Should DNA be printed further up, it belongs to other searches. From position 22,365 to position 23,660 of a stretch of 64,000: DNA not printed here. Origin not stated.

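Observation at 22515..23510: Stand-alone DUF2235 (Tle1-like) hydrolase with GFSRG nucleophile motif and the lowest GC in the window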

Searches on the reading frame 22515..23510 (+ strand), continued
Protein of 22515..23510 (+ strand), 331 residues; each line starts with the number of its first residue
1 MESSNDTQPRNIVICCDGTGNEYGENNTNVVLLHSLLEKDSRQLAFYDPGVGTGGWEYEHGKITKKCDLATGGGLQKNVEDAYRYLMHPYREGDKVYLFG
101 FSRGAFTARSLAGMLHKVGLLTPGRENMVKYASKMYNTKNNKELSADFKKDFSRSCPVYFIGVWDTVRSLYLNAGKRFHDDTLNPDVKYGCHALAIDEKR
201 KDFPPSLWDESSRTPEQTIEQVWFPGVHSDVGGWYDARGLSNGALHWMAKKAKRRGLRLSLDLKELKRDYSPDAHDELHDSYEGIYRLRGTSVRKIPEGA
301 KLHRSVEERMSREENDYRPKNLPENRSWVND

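Call 75: search_protein_families(library=padloc, proteins=[L117:4995-6143:+, L117:6213-7460:+, L117:7457-8347:+, L117:2311-4800:+, L114:6235-8112:+, L114:5004-6164:+, L128:6271-7662:+, L128:7659-8504:+, L131:6326-7723:+], max_evalue=0.001)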
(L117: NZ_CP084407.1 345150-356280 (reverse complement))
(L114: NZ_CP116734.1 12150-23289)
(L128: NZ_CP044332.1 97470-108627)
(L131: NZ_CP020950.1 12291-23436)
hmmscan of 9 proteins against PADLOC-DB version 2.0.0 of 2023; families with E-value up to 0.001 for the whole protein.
L117:4995-6143:+ (382 aa): 0 families

L117:6213-7460:+ (415 aa): 106 families (the best 25 are shown)
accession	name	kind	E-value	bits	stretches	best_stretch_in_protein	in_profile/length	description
PDLC00301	PtuA1|PtuA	-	8.9e-174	576.5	1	1-408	1-410/429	AAA ATPase domain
PDLC00295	PtuA1|PtuA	-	3.5e-56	189.2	1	1-381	1-392/451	AAA ATPase domain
PDLC00292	PtuA1|PtuA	-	5.1e-52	175.2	1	6-373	312-632/726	AAA ATPase domain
PDLC00304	PtuA1|PtuA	-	2.5e-51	173.2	1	1-400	10-412/444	AAA ATPase domain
PDLC00269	PtuA1|PtuA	-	4.3e-48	162.7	1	1-383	1-403/446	AAA ATPase domain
PDLC00271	PtuA1|PtuA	-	5e-45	152.8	2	243-403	242-395/421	AAA ATPase domain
PDLC00278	PtuA1|PtuA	-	5.8e-43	145.8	2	224-402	229-408/436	AAA ATPase domain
PDLC00288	PtuA1|PtuA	-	9.8e-43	144.7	2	137-387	420-657/733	AAA ATPase domain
PDLC00277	PtuA1|PtuA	-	8.3e-42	141.9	2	151-401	140-398/423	AAA ATPase domain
PDLC02913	ATPase_I-A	-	8.4e-39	132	1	228-402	313-483/508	-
PDLC00298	PtuA1|PtuA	-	3.5e-37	126.5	2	225-402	225-397/423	AAA ATPase domain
PDLC00275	PtuA1|PtuA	-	2.5e-36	123.7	1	213-403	139-324/348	AAA ATPase domain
PDLC00299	PtuA1|PtuA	-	3.4e-36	123.3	1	230-392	328-490/535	AAA ATPase domain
PDLC00311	PtuA1|PtuA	-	9.7e-35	118.4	2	239-400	258-428/455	AAA ATPase domain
PDLC00310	PtuA1|PtuA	-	6e-32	109.3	1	244-368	253-378/443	AAA ATPase domain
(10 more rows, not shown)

L117:7457-8347:+ (296 aa): 35 families (the best 25 are shown)
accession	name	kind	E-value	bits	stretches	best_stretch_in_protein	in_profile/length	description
PDLC00318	PtuB1|PtuB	-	2.4e-111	370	1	1-288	1-291/299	Unknown function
PDLC00339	PtuB1|PtuB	-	2.7e-35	120.4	1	49-229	54-209/261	Unknown function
PDLC00292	PtuA1|PtuA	-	1.3e-24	84.6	1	49-263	48-240/726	AAA ATPase domain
PDLC00330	PtuB1|PtuB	-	1.3e-23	82.2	1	16-225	9-204/271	Unknown function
PDLC00328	PtuB1|PtuB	-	1.4e-22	78.6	2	50-139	51-119/295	Unknown function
PDLC00316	PtuB1|PtuB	-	2e-22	78.1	1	48-225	53-217/301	Unknown function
PDLC00343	PtuB1|PtuB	-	4.3e-21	73.8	1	42-235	46-225/283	Unknown function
PDLC00319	PtuB1|PtuB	-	4e-19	67.3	1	51-226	60-230/310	Unknown function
PDLC00288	PtuA1|PtuA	-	8.3e-19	65.6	1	53-235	58-213/733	AAA ATPase domain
PDLC00333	PtuB1|PtuB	-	8.5e-16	56.3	1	43-222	42-202/272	Unknown function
PDLC00337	PtuB1|PtuB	-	6.4e-13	47.1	2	50-90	47-83/216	Unknown function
PDLC00329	PtuB1|PtuB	-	2.2e-11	41.7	1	50-140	54-123/331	Unknown function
PDLC00327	PtuB1|PtuB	-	6.5e-10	36.8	1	50-136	48-111/391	Unknown function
PDLC00317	PtuB1|PtuB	-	2.1e-08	32.3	1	125-265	91-211/244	Unknown function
PDLC00291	PtuA1|PtuA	-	1.2e-07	28.7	1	50-235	55-224/773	AAA ATPase domain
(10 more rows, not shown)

L117:2311-4800:+ (829 aa): 0 families

L114:6235-8112:+ (625 aa): 1 family
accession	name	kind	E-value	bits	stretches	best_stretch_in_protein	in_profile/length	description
PDLC05077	PDC-S71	-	2.3e-10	37.9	1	429-513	409-480/589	-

L114:5004-6164:+ (386 aa): 0 families

L128:6271-7662:+ (463 aa): 120 families (the best 25 are shown)
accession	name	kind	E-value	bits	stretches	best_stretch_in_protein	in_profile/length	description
PDLC00295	PtuA1|PtuA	-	6e-114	379.6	1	1-372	1-399/451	AAA ATPase domain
PDLC00292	PtuA1|PtuA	-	8.5e-64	214.1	1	2-361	308-636/726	AAA ATPase domain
PDLC00304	PtuA1|PtuA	-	5.8e-62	208.3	1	1-367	10-391/444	AAA ATPase domain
PDLC00301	PtuA1|PtuA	-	1.3e-55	187.1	2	99-366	120-384/429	AAA ATPase domain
PDLC00269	PtuA1|PtuA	-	5.2e-54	182.2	1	1-376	1-412/446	AAA ATPase domain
PDLC00271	PtuA1|PtuA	-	5.4e-48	162.6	1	1-319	1-336/421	AAA ATPase domain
PDLC00278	PtuA1|PtuA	-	1.7e-42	144.2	1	1-319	1-345/436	AAA ATPase domain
PDLC00288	PtuA1|PtuA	-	6.8e-39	132.1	1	4-362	315-648/733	AAA ATPase domain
PDLC02913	ATPase_I-A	-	3.4e-37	126.7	2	177-344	284-446/508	-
PDLC00310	PtuA1|PtuA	-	1.1e-35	121.6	2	160-326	185-355/443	AAA ATPase domain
PDLC00299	PtuA1|PtuA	-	2.6e-35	120.4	2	187-343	301-461/535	AAA ATPase domain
PDLC00291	PtuA1|PtuA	-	1.1e-34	118.1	1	4-360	323-687/773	AAA ATPase domain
PDLC00267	PtuA1|PtuA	-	5.7e-34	116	2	107-316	123-340/438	AAA ATPase domain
PDLC00277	PtuA1|PtuA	-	6.3e-33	112.6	1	2-320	2-343/423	AAA ATPase domain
PDLC00311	PtuA1|PtuA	-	9.2e-33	111.9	2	189-321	223-367/455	AAA ATPase domain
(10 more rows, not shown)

L128:7659-8504:+ (281 aa): 62 families (the best 25 are shown)
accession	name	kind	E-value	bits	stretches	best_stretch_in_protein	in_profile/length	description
PDLC00339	PtuB1|PtuB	-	2.4e-36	123.9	2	18-124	17-139/261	Unknown function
PDLC00337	PtuB1|PtuB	-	1.9e-26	91.3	2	45-117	37-110/216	Unknown function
PDLC00292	PtuA1|PtuA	-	1.2e-24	84.7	2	5-120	5-127/726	AAA ATPase domain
PDLC00328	PtuB1|PtuB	-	2e-24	84.6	2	27-114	26-121/295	Unknown function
PDLC00316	PtuB1|PtuB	-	1.9e-22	78.3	1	37-241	40-228/301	Unknown function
PDLC00319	PtuB1|PtuB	-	3e-21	74.3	1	33-231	39-229/310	Unknown function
PDLC00330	PtuB1|PtuB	-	1.3e-20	72.3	1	41-111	37-110/271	Unknown function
PDLC00329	PtuB1|PtuB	-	9.6e-20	69.2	1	7-204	5-212/331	Unknown function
PDLC00343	PtuB1|PtuB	-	7.1e-19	66.5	1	40-121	41-140/283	Unknown function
PDLC00340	PtuB1|PtuB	-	1.1e-15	56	1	60-122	64-121/268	Unknown function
PDLC00336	PtuB1|PtuB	-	2.9e-15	54.6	1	39-108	40-109/250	Unknown function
PDLC00288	PtuA1|PtuA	-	7e-15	52.7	1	54-119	56-132/733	AAA ATPase domain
PDLC00318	PtuB1|PtuB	-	2e-14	51.8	1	89-118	116-145/299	Unknown function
PDLC00333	PtuB1|PtuB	-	1.2e-13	49.2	1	49-123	45-132/272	Unknown function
PDLC00317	PtuB1|PtuB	-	1.7e-13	49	1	57-121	54-114/244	Unknown function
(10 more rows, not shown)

L131:6326-7723:+ (465 aa): 127 families (the best 25 are shown)
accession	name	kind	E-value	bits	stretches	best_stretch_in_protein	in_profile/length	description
PDLC00295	PtuA1|PtuA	-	4.3e-109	363.6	1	1-370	1-397/451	AAA ATPase domain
PDLC00304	PtuA1|PtuA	-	4.8e-63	211.8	1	1-408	10-432/444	AAA ATPase domain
PDLC00292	PtuA1|PtuA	-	1.2e-62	210.4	1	2-361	308-636/726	AAA ATPase domain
PDLC00301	PtuA1|PtuA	-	2.1e-54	183.1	1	1-368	1-386/429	AAA ATPase domain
PDLC00269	PtuA1|PtuA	-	2.4e-51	173.4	1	1-370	1-406/446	AAA ATPase domain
PDLC00271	PtuA1|PtuA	-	1.9e-44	150.9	1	1-324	1-341/421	AAA ATPase domain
PDLC00288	PtuA1|PtuA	-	3.1e-43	146.4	1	5-361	316-647/733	AAA ATPase domain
PDLC00278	PtuA1|PtuA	-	2.3e-40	137.2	2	186-343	207-366/436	AAA ATPase domain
PDLC00291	PtuA1|PtuA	-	2.3e-37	127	1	3-359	322-686/773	AAA ATPase domain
PDLC02913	ATPase_I-A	-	6.8e-36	122.4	2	190-345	291-447/508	-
PDLC00310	PtuA1|PtuA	-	1.2e-34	118.2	1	182-344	206-375/443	AAA ATPase domain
PDLC00299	PtuA1|PtuA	-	1.8e-34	117.6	2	210-345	326-463/535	AAA ATPase domain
PDLC00311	PtuA1|PtuA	-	6.6e-33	112.4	2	188-343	222-390/455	AAA ATPase domain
PDLC00267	PtuA1|PtuA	-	1e-32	111.8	1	118-321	132-345/438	AAA ATPase domain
PDLC00284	PtuA1|PtuA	-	3.2e-31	106.8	2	225-346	355-477/545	AAA ATPase domain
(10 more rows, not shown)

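Call 76: search_protein_representatives(protein=window:22515-23510:+)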
Query: 331 residues. Proteins with E-value up to 0.001 (for the whole library): 13685; up to 1e-10: 8554; up to 1e-30: 2788. The best 150 are listed.
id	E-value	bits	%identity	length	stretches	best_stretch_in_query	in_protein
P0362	6.6e-105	367.5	62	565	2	6-282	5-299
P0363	1.6e-99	349.8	56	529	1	9-322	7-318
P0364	9.9e-98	343.9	52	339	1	10-325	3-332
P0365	9.7e-97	340.6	66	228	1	11-234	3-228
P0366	5.1e-95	335.0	51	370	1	9-323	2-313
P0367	5.7e-91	321.6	50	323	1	6-328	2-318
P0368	8.3e-89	314.5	49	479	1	6-326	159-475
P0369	3.5e-88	312.5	52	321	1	9-322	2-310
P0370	3.8e-88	312.4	59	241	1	89-329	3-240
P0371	4.6e-87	308.8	52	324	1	10-323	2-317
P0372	1.7e-86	307.0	52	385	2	10-287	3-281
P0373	9.9e-86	304.4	51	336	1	9-326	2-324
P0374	4.7e-85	302.2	50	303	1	10-324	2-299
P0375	2.6e-83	296.5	49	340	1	10-325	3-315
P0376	2.6e-83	296.4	50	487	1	10-325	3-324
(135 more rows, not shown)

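Call 85: find_related_loci(query=A3, collection=viral_contigs, flank=6000)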
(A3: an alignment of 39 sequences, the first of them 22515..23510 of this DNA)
Query A3 (331 aa) in viral_contigs; peptide patterns used: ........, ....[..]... (x = any residue, [..] = any of these).
14 stretches matched a pattern; 3 encode a relative of the query (tblastn E <= 1e-3); 3 distinct loci.
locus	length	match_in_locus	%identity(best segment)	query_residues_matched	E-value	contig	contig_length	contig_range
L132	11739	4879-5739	36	10-282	6e-50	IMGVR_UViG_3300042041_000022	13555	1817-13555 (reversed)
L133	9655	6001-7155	29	2-323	2e-37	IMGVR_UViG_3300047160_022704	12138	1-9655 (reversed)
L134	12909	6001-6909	34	35-317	2e-37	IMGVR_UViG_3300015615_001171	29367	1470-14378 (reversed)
